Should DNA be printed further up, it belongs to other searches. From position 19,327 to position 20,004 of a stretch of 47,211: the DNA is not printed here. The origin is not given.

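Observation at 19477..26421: Orphan PP2C-receptor plus two DUF1987 (SiaC-like) genes: a partner-switch module with no kinase and no output gene nearby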

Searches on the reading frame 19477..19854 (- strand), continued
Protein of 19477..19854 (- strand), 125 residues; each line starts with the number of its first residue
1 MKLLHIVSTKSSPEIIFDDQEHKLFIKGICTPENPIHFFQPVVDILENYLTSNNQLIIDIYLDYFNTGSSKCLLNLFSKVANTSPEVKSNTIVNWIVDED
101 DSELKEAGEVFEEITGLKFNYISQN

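Call 21: search_protein_families(library=ncbifam, proteins=[L003:9432-9995:+, L010:9434-9997:+, L009:9438-10001:+, L010:3445-6546:+, L009:7558-9402:+, L010:8971-9387:+, L010:7667-8566:+, L010:6543-7664:+], max_evalue=0.01)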
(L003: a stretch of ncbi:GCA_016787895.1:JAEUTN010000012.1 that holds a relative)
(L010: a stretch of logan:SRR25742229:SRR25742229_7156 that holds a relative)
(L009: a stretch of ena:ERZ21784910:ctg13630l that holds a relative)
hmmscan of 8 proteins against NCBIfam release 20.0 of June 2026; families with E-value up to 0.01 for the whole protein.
L003:9432-9995:+ (187 aa): 3 families
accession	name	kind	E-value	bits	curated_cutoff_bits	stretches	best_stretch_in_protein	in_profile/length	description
NF038262.1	SiaB_fam_kinase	subfamily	2.3e-18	66.3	85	1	22-177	12-175/177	SiaB family protein kinase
NF038264.1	kinase_SiaB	equivalog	8.2e-06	25.7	225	1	24-175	15-172/176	biofilm regulation protein kinase SiaB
NF047703.1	slr1658_superfam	superfamily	0.00032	20.2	100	1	58-169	64-173/185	slr1658 superfamily regulator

L010:9434-9997:+ (187 aa): 4 families
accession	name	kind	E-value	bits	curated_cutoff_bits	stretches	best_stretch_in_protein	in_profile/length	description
NF038262.1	SiaB_fam_kinase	subfamily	1.8e-20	73.2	85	1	23-179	13-177/177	SiaB family protein kinase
NF038264.1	kinase_SiaB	equivalog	2.9e-07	30.4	225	1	25-178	16-175/176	biofilm regulation protein kinase SiaB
NF052618.1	slr1658_cyano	equivalog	9.6e-07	28.6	200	1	59-172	69-180/191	slr1658 family protein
NF047703.1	slr1658_superfam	superfamily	1.6e-06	27.7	100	1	55-170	61-174/185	slr1658 superfamily regulator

L009:9438-10001:+ (187 aa): 4 families
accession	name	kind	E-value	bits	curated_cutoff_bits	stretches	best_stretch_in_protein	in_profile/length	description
NF038262.1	SiaB_fam_kinase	subfamily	2.3e-21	76.1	85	1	22-178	13-177/177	SiaB family protein kinase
NF052618.1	slr1658_cyano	equivalog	8e-08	32.1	200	1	61-176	72-185/191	slr1658 family protein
NF038264.1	kinase_SiaB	equivalog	1.3e-07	31.6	225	1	55-176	47-174/176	biofilm regulation protein kinase SiaB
NF047703.1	slr1658_superfam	superfamily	1.5e-06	27.8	100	1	59-170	66-175/185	slr1658 superfamily regulator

L010:3445-6546:+ (1033 aa): 3 families
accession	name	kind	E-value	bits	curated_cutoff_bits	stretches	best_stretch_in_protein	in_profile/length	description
NF038263.1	prot_phos_SiaA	equivalog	7.8e-53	180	700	1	575-843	387-656/658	biofilm regulation protein phosphatase SiaA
NF038262.1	SiaB_fam_kinase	subfamily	1.1e-19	70.6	85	1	871-1030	9-176/177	SiaB family protein kinase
NF038264.1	kinase_SiaB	equivalog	3.5e-10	40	225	1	875-1029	12-174/176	biofilm regulation protein kinase SiaB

L009:7558-9402:+ (614 aa): 1 family
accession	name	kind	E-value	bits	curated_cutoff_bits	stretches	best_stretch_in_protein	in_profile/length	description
NF038263.1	prot_phos_SiaA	equivalog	4e-45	154.5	700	1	347-613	389-656/658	biofilm regulation protein phosphatase SiaA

L010:8971-9387:+ (138 aa): 0 families

L010:7667-8566:+ (299 aa): 71 families (the best 25 are shown)
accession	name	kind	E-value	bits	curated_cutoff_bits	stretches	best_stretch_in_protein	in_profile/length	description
TIGR02966.1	phoR_proteo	equivalog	1.2e-27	96.8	334.2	1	58-293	101-333/333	phosphate regulon sensor histidine kinase PhoR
NF046044.1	PnpS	equivalog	4.9e-24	85.1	400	1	82-294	177-390/390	two-component system histidine kinase PnpS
NF047874.1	MASE3_PAS_HK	subfamily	1.1e-23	83.9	560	1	48-297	384-627/655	MASE3 domain-containing sensor histidine kinase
NF045595.1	HK_scytonemin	equivalog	2.9e-23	82.1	865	1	49-295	393-635/637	scytonemin biosynthesis sensor histidine kinase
NF047465.1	hybrid_HK_LvrA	exception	5.4e-23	80.9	1200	1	60-294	585-817/819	hybrid histidine kinase/response regulator LvrA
NF008468.0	PRK11360.1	equivalog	3.6e-22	78.5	646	1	79-297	400-610/616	two-component system sensor histidine kinase AtoS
NF006800.0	PRK09303.1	equivalog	4.8e-20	71.9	342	1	49-294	127-376/383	histidine kinase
NF041735.1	hist_kin_RppB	equivalog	7.4e-20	71.1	400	1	78-294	219-438/438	two-component system sensor histidine kinase RppB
NF008312.0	PRK11100.1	equivalog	1.6e-19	70.1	356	1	59-295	241-474/477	two-component system sensor histidine kinase CreC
NF041947.1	LuxQ_Vibrio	equivalog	2.1e-19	68.9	1200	1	53-297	454-698/843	quorum-sensing autoinducer 2 sensor kinase/phosphatase LuxQ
NF008298.1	PRK11086.1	subfamily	3.2e-17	62.2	520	1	82-297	336-527/529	DcuS/MalK family sensor histidine kinase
NF045903.1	CuHisKinLciSLeg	equivalog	3.5e-17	62.9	700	1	41-292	102-355/357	copper-responsive two-component system sensor histidine kinase LciS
NF053867.1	SprKinKinDBac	equivalog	1.3e-16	60.1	775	1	60-296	272-498/500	sporulation kinase KinD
TIGR02956.1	TMAO_torS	equivalog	5.1e-16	58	676.5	1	71-296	464-683/967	TMAO reductase system sensor histidine kinase/response regulator TorS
NF033092.0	HK_WalK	equivalog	2.3e-15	56.2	725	1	124-294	420-593/594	cell wall metabolism sensor histidine kinase WalK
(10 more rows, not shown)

L010:6543-7664:+ (373 aa): 1 family
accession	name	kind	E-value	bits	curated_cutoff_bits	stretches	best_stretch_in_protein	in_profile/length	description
NF041558.1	NosP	equivalog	2.2e-12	46.7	450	2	206-349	217-352/368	nitric oxide-sensing protein NosP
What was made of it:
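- The DUF6272 proteins adjacent to SiaC2 homologs match NCBIfam 'SiaB family protein kinase' over their full length (E 2e-18 to 2e-21, call 21).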

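Call 24: find_related_loci(query=A1, collection=genome_contigs, flank=10000)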
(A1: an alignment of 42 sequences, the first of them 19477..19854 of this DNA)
Query A1 (125 aa) in genome_contigs; peptide patterns used: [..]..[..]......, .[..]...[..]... (x = any residue, [..] = any of these).
133 stretches matched a pattern; 124 encode a relative of the query (tblastn E <= 1e-3); the best 80 are kept; 80 distinct loci.
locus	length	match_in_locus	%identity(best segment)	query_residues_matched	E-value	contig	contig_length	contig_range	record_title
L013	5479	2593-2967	99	1-125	3e-80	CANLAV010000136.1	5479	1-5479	MAG: Bacteroidetes bacterium isolate ZE-Jul18-81 genome assembly, contig: ZE-Jul18-C25014, whole genome shotgun sequence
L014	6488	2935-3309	91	1-125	2e-75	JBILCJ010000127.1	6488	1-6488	MAG: Bacteroidia bacterium isolate ME2016-06-23_3300042466_group7_bin179 Rohwer_bin426_scaffold_4509_c2, whole genome sh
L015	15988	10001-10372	67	1-125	1e-50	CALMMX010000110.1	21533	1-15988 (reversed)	MAG TPA_asm: uncultured Bacteroidetes bacterium isolate SRR5676433_bin.47_CONCOCT_v1.1_MAG genome assembly, contig: ERZ7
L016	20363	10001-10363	64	4-125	1e-48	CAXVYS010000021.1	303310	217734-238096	MAG: Bacteroidia bacterium isolate 6e587fb1-28cf-479a-b2ce-4acc679b3bb4 genome assembly, contig: contig_21, whole genome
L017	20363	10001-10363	55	1-122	7e-41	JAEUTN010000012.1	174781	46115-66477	MAG: Bacteroidia bacterium isolate new MAG-330 k141_3871898, whole genome shotgun sequence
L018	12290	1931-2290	55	1-121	4e-40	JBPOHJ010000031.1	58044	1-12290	MAG: Bacteroidota bacterium isolate MAG_156 c_000000224858, whole genome shotgun sequence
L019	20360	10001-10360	54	1-121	3e-39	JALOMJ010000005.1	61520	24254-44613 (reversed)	MAG: Bacteroidia bacterium isolate Prado048 scaffold_148, whole genome shotgun sequence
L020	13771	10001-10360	55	1-122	4e-38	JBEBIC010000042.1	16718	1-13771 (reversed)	MAG: Bacteroidia bacterium isolate SF1_2_14 NODE_2580_length_16718_cov_4.405801, whole genome shotgun sequence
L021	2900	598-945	50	6-122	1e-36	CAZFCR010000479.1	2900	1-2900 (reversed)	MAG TPA_asm: uncultured Akkermansia sp. isolate SRP302895_co1_24 genome assembly, contig: NODE_80346_length_2900_cov_4.4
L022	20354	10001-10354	46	4-122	3e-34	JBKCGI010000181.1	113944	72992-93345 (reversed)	MAG: Flavobacteriia bacterium isolate samp_508_semibin_440 samp_508_689205, whole genome shotgun sequence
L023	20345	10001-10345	50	6-121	2e-33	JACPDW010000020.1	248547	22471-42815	MAG: Flavobacteriia bacterium isolate NC_groundwater_319_Ag_B-0.1um_30_14 GD18-4_B1_scaffold_494726, whole genome shotgu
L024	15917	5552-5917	51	1-123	3e-33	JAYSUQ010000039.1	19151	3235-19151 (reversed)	MAG: Bacteroidota bacterium isolate GFS_12648 GFS_12648_38, whole genome shotgun sequence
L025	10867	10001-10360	51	1-121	2e-33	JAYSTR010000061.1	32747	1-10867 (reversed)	MAG: Bacteroidota bacterium isolate GFS_125 GFS_125_60, whole genome shotgun sequence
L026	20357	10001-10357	45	2-121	2e-32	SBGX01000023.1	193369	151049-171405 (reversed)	MAG: Bacteroidetes bacterium isolate M2408 scaffold_6_1, whole genome shotgun sequence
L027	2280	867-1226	45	1-121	7e-32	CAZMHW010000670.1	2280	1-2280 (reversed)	MAG TPA_asm: uncultured Akkermansia sp. isolate SRP296810_co1_341 genome assembly, contig: NODE_76445_length_2280_cov_3.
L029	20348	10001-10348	48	1-122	8e-31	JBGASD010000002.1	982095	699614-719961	MAG: Bacteroidia bacterium isolate MAG_MBR_H10.34 MBRH10-34_opera_contig_15, whole genome shotgun sequence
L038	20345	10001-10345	44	3-121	7e-24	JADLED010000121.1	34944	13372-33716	MAG: Bacteroidia bacterium isolate SJ304 c_000000760328, whole genome shotgun sequence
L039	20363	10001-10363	36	3-125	2e-23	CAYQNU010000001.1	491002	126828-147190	MAG TPA_asm: uncultured Flavobacteriales bacterium isolate SRP329715_co2_57 genome assembly, contig: NODE_12_length_4910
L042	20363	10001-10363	38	1-121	1e-21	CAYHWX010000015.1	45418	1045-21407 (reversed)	MAG TPA_asm: uncultured Vicingus sp. isolate ERP119705_co15_575 genome assembly, contig: NODE_548_length_45418_cov_7.383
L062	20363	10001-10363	35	1-122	9e-18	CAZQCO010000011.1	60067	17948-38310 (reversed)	MAG TPA_asm: uncultured Bacteroidales bacterium isolate binchicken_co81_449 genome assembly, contig: NODE_467_length_600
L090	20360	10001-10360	33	1-122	9e-17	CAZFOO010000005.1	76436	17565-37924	MAG TPA_asm: uncultured Bacteroidales bacterium isolate SRP252850_co1_130 genome assembly, contig: NODE_341_length_76436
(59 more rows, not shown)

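Call 25: search_solved_structures(query=window:19477-19854:-, max_evalue=1, show_alignments=2)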
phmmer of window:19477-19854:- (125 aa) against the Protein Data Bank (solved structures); distinct sequences matched with E-value up to 1: 8.
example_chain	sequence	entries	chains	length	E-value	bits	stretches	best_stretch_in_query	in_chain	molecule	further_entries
6kko_C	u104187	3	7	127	1.8e-09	40.8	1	3-117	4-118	DUF1987 domain-containing protein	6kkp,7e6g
6k4f_U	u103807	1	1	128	1.8e-09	40.8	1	3-117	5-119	DUF1987 domain-containing protein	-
3fgx_A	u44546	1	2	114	0.14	15.3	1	71-123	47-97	RBSTP2171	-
5xyn_D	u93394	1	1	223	0.19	14.9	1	22-83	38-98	Suppressor of hydroxyurea sensitivity protein 2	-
9q2c_F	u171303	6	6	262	0.22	14.7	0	22-83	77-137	Suppressor of hydroxyurea sensitivity protein 2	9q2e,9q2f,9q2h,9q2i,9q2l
9upm_A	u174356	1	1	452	0.73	13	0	32-89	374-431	LW opsin,Soluble cytochrome b562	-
9upn_A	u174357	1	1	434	0.78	12.9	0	32-86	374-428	MW opsin,Soluble cytochrome b562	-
9upo_A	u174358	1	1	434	0.99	12.6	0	32-86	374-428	MW opsin,Soluble cytochrome b562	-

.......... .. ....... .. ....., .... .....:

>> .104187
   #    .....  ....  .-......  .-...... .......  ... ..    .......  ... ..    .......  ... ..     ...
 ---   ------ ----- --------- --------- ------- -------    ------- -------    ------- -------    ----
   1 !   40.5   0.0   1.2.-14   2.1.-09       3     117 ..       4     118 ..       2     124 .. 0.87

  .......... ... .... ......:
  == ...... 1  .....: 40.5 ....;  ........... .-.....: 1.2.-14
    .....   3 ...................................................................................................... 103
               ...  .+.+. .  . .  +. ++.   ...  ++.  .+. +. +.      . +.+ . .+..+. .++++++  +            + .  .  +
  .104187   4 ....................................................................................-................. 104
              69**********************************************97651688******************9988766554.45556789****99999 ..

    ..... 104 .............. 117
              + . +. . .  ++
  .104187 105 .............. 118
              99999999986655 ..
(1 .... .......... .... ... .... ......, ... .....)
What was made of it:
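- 19477..19854 (-): SiaC2, a 125-aa SiaC/DUF1987 family protein. It is the paralog that follows the SiaB-like kinase in relatives. The Thr67 codon is at 19654-19656. Cys30 and Cys72 are near-invariant. PDB SiaC 6KKO E 1.8e-9, with T67 aligned to the NT(S) threonine (call 25).
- Checked: SiaC2 (the 125-aa protein) was searched against the PDB and matches SiaC (6KKO/6K4F, E 1.8e-9, call 25).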

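Call 33: search_protein_families(library=pfam, proteins=[L062:8271-9296:+, L062:9280-9867:-, L062:10449-11291:+, L062:11466-11888:+, L062:11890-12813:+, L062:12816-14147:+, L090:8728-9468:+, L090:9559-9876:+, L042:7618-9036:+, L042:9039-9992:+], max_evalue=0.001)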
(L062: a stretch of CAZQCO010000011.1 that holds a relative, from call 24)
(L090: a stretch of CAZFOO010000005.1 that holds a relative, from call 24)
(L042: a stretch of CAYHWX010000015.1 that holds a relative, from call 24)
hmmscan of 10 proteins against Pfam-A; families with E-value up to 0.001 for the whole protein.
L062:8271-9296:+ (341 aa): 3 families
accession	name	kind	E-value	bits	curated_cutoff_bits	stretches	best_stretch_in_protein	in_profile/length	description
PF00814.31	TsaD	-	1.7e-92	310.3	24.8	1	26-314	3-263/264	tRNA N6-adenosine threonylcarbamoyltransferase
PF22521.2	HypF_C_2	-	1.4e-06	28.7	27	1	225-306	153-231/241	Carbamoyltransferase, Kae1-like Domain, second subdomain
PF02543.21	Carbam_trans_N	-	0.00018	21.5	24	1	238-295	272-328/346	Carbamoyltransferase N-terminus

L062:9280-9867:- (195 aa): 2 families
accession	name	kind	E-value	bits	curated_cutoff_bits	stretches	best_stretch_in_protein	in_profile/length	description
PF13328.12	HD_4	-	2.4e-18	66.8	27.2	1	20-142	1-130/156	HD domain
PF01966.28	HD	-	4.3e-07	30.7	22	1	41-135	1-115/116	HD domain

L062:10449-11291:+ (280 aa): 1 family
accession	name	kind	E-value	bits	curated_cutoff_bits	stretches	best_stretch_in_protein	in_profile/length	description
PF11306.15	DUF3108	-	9.4e-42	143.6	26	1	47-265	1-208/209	Protein of unknown function (DUF3108)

L062:11466-11888:+ (140 aa): 1 family
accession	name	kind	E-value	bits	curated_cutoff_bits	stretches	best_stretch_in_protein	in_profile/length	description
PF04246.17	RseC_MucC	-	1e-23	84.1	24.4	1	14-135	2-125/130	Positive regulator of sigma(E), RseC/MucC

L062:11890-12813:+ (307 aa): 13 families
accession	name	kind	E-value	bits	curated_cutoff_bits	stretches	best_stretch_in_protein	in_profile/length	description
PF12838.12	Fer4_7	-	5.4e-17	62.4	27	3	222-264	2-51/52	4Fe-4S dicluster domain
PF00037.32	Fer4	-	3e-15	55.7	21.1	3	245-266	2-23/24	4Fe-4S binding domain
PF13237.11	Fer4_10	-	1e-13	51.4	25.5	3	221-262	8-53/53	4Fe-4S dicluster domain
PF14697.11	Fer4_21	-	3.6e-13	49.9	35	2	221-266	7-56/59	4Fe-4S dicluster domain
PF13187.11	Fer4_9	-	1.3e-11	44.8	27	2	143-187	2-50/52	4Fe-4S dicluster domain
PF12837.12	Fer4_6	-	1.6e-11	44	25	2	246-266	4-24/24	4Fe-4S binding domain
PF13484.11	Fer4_16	-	2.9e-11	44.4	30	2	173-234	1-65/66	4Fe-4S double cluster binding domain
PF25160.1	LdpA_Fe-S-bd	-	6.3e-08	32.7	27.6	2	228-268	9-45/49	LdpA Fe-S cluster-binding domain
PF04060.18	FeS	-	1.5e-07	31.5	23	1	45-67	1-23/33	Putative Fe-S cluster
PF12797.12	Fer4_2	-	1.9e-07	31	24.5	2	167-185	3-21/22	4Fe-4S binding domain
PF13534.11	Fer4_17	-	1.2e-05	26.2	22.2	1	173-235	1-59/61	4Fe-4S dicluster domain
PF13183.11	Fer4_8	-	0.00029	21.8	27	0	173-234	4-66/68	4Fe-4S dicluster domain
PF12798.12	Fer4_3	-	0.00038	21.5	27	0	174-187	1-14/15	4Fe-4S binding domain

L062:12816-14147:+ (443 aa): 16 families
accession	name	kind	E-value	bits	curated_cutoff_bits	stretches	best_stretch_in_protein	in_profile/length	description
PF01512.22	Complex1_51K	-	7.6e-52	175.6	31.2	1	130-276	1-150/150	Nuo51 FMN-binding domain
PF13375.12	RnfC_N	-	3.2e-25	88.6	25.6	1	7-102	4-100/101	RnfC Barrel sandwich hybrid domain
PF10531.15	SLBB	-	6.1e-13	48.8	27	1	288-335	1-53/55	SLBB domain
PF13237.11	Fer4_10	-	9.7e-08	32.3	25.5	1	364-418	5-53/53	4Fe-4S dicluster domain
PF13746.11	Fer4_18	-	2e-07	31.6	27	0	358-382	51-75/114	4Fe-4S dicluster domain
PF12838.12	Fer4_7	-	5.3e-07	30.4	27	1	368-420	2-51/52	4Fe-4S dicluster domain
PF13183.11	Fer4_8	-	1.4e-06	29.2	27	1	365-420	2-67/68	4Fe-4S dicluster domain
PF13534.11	Fer4_17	-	1.5e-06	29.1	22.2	1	368-420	2-59/61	4Fe-4S dicluster domain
PF13187.11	Fer4_9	-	4.3e-06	27.1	27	1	368-420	2-50/52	4Fe-4S dicluster domain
PF14697.11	Fer4_21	-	9.7e-06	26.1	35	0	362-380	35-53/59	4Fe-4S dicluster domain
PF12797.12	Fer4_2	-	1.9e-05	24.8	24.5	0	365-379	7-21/22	4Fe-4S binding domain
PF12800.12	Fer4_4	-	0.00012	22.5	24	0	366-379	2-15/17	4Fe-4S binding domain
PF00037.32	Fer4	-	0.00026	21.1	21.1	0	368-379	8-19/24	4Fe-4S binding domain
PF13484.11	Fer4_16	-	0.0004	21.6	30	0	368-379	2-13/66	4Fe-4S double cluster binding domain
PF12837.12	Fer4_6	-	0.00067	19.9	25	0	366-379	7-20/24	4Fe-4S binding domain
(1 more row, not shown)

L090:8728-9468:+ (246 aa): 0 families

L090:9559-9876:+ (105 aa): 0 families

L042:7618-9036:+ (472 aa): 3 families
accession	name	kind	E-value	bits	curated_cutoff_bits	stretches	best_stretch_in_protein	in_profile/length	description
PF07676.18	PD40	-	3e-20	72.1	20.9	2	205-241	2-37/38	WD40-like Beta Propeller Repeat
PF18911.6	PKD_4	-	1.2e-10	41.7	27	1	322-364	29-71/85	PKD domain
PF00801.26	PKD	-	4.5e-06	27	23.5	1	324-361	26-65/80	PKD domain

L042:9039-9992:+ (317 aa): 0 families

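Call 41: search_solved_structures(query=L009:9438-10001:+, max_evalue=10, show_alignments=1)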
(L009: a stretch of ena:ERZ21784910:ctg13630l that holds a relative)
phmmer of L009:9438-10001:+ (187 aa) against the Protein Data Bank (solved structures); distinct sequences matched with E-value up to 10: 1.
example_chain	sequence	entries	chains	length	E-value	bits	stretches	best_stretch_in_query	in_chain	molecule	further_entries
6kko_A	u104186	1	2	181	0.021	17.8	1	58-163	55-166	Putative serine phosphatase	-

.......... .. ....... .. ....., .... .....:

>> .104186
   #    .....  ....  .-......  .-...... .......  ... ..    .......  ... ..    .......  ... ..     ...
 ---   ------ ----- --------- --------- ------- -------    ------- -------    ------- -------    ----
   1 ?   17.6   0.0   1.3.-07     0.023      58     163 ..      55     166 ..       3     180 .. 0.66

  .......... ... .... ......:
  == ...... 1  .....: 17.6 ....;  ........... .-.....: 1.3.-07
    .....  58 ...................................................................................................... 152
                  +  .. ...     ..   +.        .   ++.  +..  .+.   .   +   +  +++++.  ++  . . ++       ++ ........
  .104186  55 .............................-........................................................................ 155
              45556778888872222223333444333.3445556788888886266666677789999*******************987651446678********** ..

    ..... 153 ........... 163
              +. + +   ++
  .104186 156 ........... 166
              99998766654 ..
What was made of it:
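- They match the SiaB chain of PDB 6KKO weakly (E 0.02, call 41).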

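Call 43: find_homologous_proteins(query=A2, max_evalue=0.00001)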
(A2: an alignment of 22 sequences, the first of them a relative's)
Query A2 (22 sequences) (187 aa, profile of the alignment): 71 proteins with E <= 0.00001 among 2258 candidates.
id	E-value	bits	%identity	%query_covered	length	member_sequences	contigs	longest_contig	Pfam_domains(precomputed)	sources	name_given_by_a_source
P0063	5.2e-72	259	50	98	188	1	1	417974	PF19788.5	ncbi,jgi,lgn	jgi:hypothetical protein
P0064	9.2e-72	258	51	96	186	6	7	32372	PF19788.5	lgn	-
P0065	1.3e-71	258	65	96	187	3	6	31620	PF19788.5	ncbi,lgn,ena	-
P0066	2.2e-71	257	53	96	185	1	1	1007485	PF19788.5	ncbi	-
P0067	7.6e-71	255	49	96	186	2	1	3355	PF19788.5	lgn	-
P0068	1.8e-70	254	52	97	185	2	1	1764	PF19788.5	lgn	-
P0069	1.9e-70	254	48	98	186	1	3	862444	PF19788.5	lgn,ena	-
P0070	5.1e-70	253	50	96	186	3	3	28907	PF19788.5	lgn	-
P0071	8.0e-70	252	48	96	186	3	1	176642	PF19788.5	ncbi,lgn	-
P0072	1.2e-69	251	47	97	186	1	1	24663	PF19788.5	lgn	-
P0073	2.9e-69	250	100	100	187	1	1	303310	PF19788.5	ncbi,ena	-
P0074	3.8e-69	250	51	97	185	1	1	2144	PF19788.5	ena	-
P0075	1.9e-68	248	46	99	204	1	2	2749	PF19788.5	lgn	-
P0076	3.5e-68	247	27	85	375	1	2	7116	PF19788.5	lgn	-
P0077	7.1e-67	242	68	95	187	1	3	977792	PF19788.5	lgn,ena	-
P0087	3.5e-60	221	63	94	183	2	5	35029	PF19788.5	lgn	-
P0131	1.0e-31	128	21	81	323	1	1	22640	PF09345.16,PF19788.5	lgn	-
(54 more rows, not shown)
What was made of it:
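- Tried and rejected: The profile search (call 43) returned nine hits 58-74% identical to the L009 SiaB.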
